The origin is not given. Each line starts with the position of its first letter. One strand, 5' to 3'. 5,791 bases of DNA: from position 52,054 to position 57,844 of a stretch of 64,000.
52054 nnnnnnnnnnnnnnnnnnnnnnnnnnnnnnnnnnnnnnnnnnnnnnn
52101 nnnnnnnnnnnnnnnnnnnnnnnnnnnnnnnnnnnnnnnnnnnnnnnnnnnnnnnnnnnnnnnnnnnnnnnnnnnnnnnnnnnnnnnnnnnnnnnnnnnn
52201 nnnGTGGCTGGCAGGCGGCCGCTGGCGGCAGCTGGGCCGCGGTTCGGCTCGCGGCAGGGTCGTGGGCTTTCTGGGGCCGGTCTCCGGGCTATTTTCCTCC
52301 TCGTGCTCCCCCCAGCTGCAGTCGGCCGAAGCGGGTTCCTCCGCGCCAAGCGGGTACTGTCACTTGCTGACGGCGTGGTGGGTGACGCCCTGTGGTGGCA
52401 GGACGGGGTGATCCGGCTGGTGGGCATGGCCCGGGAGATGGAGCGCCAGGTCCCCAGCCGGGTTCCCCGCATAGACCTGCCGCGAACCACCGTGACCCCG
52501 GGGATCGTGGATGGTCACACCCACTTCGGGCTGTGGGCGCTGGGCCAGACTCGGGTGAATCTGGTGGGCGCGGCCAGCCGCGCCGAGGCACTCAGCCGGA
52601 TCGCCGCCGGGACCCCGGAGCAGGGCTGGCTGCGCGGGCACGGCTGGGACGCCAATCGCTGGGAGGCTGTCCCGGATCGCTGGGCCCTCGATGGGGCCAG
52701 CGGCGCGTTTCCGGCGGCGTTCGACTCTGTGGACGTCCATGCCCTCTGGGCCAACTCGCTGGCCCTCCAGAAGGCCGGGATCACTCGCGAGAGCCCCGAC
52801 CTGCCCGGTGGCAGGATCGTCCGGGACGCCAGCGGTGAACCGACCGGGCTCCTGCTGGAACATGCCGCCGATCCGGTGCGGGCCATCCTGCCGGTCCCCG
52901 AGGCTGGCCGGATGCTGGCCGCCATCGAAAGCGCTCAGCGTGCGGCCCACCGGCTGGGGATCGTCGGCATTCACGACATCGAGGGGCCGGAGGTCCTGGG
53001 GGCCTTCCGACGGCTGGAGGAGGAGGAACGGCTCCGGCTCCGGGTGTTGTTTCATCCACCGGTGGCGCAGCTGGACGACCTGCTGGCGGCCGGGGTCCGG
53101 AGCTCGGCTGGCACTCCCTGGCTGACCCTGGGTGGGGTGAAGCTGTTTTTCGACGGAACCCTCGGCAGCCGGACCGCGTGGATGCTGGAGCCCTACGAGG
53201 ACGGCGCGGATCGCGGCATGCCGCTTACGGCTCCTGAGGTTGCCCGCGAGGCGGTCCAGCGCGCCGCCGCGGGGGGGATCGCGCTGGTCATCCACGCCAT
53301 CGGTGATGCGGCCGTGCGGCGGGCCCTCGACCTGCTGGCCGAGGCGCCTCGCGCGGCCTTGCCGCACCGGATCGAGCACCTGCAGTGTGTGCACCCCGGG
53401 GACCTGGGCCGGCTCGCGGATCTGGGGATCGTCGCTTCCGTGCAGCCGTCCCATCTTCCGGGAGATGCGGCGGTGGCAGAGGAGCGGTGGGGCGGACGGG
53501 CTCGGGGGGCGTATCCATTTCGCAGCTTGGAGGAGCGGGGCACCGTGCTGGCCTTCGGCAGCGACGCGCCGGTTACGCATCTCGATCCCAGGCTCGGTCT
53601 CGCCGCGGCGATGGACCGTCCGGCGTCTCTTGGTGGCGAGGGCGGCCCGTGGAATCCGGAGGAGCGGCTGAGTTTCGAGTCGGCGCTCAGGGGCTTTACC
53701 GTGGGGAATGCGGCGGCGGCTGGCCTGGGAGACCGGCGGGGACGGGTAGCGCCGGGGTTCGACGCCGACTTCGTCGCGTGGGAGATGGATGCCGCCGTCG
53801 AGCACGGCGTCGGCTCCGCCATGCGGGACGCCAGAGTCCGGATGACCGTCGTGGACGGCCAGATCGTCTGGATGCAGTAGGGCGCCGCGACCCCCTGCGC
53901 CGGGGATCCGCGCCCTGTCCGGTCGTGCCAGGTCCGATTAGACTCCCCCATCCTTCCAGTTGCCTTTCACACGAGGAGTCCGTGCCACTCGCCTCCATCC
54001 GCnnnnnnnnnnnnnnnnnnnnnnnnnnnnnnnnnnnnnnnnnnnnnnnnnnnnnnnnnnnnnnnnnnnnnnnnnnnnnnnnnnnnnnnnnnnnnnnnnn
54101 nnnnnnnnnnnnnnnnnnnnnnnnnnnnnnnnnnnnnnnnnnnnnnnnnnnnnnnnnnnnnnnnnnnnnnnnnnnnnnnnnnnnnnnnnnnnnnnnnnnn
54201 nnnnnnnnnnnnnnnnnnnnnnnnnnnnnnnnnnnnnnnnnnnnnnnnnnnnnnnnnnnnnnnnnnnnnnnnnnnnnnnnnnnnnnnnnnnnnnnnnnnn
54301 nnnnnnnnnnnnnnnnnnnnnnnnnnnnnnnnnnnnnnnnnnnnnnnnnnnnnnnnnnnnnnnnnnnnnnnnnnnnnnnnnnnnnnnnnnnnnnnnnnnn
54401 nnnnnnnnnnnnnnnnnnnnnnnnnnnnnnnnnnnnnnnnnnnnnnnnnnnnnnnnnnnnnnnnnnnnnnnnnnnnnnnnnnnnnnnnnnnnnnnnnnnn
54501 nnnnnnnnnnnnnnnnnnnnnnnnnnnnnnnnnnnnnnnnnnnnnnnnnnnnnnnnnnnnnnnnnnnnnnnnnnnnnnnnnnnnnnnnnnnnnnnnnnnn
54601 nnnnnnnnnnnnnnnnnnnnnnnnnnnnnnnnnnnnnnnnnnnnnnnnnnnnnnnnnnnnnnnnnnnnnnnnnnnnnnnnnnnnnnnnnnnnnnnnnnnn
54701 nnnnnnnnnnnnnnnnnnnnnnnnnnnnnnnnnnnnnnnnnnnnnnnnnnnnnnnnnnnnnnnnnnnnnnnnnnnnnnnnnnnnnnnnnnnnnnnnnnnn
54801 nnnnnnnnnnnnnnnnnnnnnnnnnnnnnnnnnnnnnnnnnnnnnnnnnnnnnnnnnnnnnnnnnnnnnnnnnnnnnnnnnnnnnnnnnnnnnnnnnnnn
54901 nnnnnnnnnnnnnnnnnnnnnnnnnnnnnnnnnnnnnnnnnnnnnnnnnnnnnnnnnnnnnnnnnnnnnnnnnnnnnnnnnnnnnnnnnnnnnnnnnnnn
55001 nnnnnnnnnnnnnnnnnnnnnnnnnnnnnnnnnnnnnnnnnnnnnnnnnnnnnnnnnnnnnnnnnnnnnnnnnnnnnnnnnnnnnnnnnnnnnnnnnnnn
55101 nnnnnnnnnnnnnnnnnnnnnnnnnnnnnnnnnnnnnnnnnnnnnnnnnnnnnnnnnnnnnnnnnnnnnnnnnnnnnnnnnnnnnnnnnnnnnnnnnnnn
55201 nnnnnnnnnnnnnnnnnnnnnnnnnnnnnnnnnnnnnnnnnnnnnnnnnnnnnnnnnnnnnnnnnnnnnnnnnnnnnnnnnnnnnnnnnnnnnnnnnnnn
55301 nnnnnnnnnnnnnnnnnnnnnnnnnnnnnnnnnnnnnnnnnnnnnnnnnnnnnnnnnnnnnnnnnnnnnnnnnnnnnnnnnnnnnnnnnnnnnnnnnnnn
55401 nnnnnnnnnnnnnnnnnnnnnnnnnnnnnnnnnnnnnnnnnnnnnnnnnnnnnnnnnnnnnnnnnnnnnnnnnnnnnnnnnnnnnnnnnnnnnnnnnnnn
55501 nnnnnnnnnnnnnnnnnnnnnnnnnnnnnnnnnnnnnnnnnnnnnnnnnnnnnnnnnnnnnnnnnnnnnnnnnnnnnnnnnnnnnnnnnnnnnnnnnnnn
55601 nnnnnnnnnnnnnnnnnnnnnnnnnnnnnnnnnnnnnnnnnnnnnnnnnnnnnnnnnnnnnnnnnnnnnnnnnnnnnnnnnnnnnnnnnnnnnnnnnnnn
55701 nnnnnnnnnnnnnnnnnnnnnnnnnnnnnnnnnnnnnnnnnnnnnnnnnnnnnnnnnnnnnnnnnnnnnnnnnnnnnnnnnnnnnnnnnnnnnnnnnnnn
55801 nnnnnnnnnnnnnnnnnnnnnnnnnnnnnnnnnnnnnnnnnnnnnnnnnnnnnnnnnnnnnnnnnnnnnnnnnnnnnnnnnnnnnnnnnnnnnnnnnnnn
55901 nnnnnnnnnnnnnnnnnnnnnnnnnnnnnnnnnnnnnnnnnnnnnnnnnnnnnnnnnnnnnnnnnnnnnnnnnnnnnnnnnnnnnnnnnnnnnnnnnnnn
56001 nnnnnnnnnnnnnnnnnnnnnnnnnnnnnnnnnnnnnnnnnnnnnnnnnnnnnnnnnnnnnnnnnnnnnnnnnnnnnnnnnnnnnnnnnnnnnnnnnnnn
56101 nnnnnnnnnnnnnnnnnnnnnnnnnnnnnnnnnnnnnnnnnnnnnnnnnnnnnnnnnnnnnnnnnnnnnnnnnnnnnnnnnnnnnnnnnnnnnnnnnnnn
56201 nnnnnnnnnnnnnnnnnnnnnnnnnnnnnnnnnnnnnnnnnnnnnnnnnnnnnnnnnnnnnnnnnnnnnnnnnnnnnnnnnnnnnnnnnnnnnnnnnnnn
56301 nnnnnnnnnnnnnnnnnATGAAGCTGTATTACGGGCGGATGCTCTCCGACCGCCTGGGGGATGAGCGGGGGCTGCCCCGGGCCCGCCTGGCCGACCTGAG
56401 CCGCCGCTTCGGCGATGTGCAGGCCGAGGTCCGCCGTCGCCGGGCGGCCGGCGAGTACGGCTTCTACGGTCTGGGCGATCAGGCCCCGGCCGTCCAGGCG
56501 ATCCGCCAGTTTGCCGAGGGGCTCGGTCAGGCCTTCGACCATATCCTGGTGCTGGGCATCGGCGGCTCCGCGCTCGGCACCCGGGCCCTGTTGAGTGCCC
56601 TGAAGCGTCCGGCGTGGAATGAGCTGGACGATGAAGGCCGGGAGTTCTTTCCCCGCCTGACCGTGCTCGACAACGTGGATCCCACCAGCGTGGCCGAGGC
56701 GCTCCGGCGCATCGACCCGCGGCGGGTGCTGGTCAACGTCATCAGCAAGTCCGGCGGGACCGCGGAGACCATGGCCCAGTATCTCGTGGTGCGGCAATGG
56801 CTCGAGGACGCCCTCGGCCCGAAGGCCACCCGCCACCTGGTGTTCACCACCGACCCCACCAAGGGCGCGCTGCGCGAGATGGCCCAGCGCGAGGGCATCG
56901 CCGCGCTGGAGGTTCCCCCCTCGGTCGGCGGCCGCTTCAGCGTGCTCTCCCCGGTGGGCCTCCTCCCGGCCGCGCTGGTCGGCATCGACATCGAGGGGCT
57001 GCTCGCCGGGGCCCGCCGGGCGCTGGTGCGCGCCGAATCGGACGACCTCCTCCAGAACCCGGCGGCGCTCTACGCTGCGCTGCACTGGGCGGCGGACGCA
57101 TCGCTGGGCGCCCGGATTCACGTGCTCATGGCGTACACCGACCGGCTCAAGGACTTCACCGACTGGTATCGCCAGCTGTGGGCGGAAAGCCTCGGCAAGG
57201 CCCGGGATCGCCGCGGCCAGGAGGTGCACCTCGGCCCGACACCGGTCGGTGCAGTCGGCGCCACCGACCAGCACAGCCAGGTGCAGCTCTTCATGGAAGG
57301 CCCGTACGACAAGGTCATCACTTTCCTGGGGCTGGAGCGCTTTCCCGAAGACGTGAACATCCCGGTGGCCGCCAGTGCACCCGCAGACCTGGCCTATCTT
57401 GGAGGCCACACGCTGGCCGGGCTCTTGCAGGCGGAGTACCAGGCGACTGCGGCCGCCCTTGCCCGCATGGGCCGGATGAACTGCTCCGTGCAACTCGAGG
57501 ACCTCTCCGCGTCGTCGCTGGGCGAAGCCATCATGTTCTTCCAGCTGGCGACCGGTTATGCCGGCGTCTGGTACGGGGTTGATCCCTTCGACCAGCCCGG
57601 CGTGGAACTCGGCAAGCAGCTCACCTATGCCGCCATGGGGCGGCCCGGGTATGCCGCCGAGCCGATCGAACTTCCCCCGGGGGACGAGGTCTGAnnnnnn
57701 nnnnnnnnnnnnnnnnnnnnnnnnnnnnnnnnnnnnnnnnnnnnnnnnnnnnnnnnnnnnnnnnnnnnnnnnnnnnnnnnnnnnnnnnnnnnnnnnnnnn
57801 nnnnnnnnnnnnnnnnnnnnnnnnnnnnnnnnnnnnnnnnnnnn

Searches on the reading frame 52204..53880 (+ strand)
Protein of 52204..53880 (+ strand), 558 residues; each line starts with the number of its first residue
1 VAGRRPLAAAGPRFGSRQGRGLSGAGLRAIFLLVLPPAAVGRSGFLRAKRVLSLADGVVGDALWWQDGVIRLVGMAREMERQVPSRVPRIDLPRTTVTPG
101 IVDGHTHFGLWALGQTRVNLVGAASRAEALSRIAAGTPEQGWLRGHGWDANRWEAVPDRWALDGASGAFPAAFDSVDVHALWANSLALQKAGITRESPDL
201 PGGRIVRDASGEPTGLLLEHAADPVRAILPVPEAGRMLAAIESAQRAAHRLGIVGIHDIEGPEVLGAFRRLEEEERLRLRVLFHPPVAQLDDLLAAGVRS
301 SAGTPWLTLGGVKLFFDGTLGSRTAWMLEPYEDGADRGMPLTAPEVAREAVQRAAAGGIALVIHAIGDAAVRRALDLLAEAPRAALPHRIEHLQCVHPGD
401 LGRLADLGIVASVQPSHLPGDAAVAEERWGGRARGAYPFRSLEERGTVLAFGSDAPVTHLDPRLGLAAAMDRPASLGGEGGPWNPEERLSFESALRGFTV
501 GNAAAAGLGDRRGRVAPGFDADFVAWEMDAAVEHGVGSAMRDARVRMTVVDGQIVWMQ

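Call 50: search_protein_families(library=pfam, proteins=[window:52204-53880:+], max_evalue=0.00001)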
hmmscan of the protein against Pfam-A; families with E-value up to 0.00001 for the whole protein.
window:52204-53880:+ (558 aa): 2 families
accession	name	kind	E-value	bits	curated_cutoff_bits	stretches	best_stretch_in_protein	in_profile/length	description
PF07969.17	Amidohydro_3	-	2.8e-85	288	29.7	1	90-555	3-471/472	Amidohydrolase family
PF01979.26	Amidohydro_1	-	4e-15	56.3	25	1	335-555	125-345/345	Amidohydrolase family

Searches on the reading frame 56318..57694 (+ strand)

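Call 50: search_protein_families(library=pfam, proteins=[window:56318-57694:+], max_evalue=0.00001)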
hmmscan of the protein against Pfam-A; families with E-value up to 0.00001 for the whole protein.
window:56318-57694:+ (458 aa): 1 family
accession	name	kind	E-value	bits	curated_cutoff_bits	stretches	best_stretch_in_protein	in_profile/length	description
PF00342.24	PGI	-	2.8e-38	132.2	22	1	70-437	93-463/486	Phosphoglucose isomerase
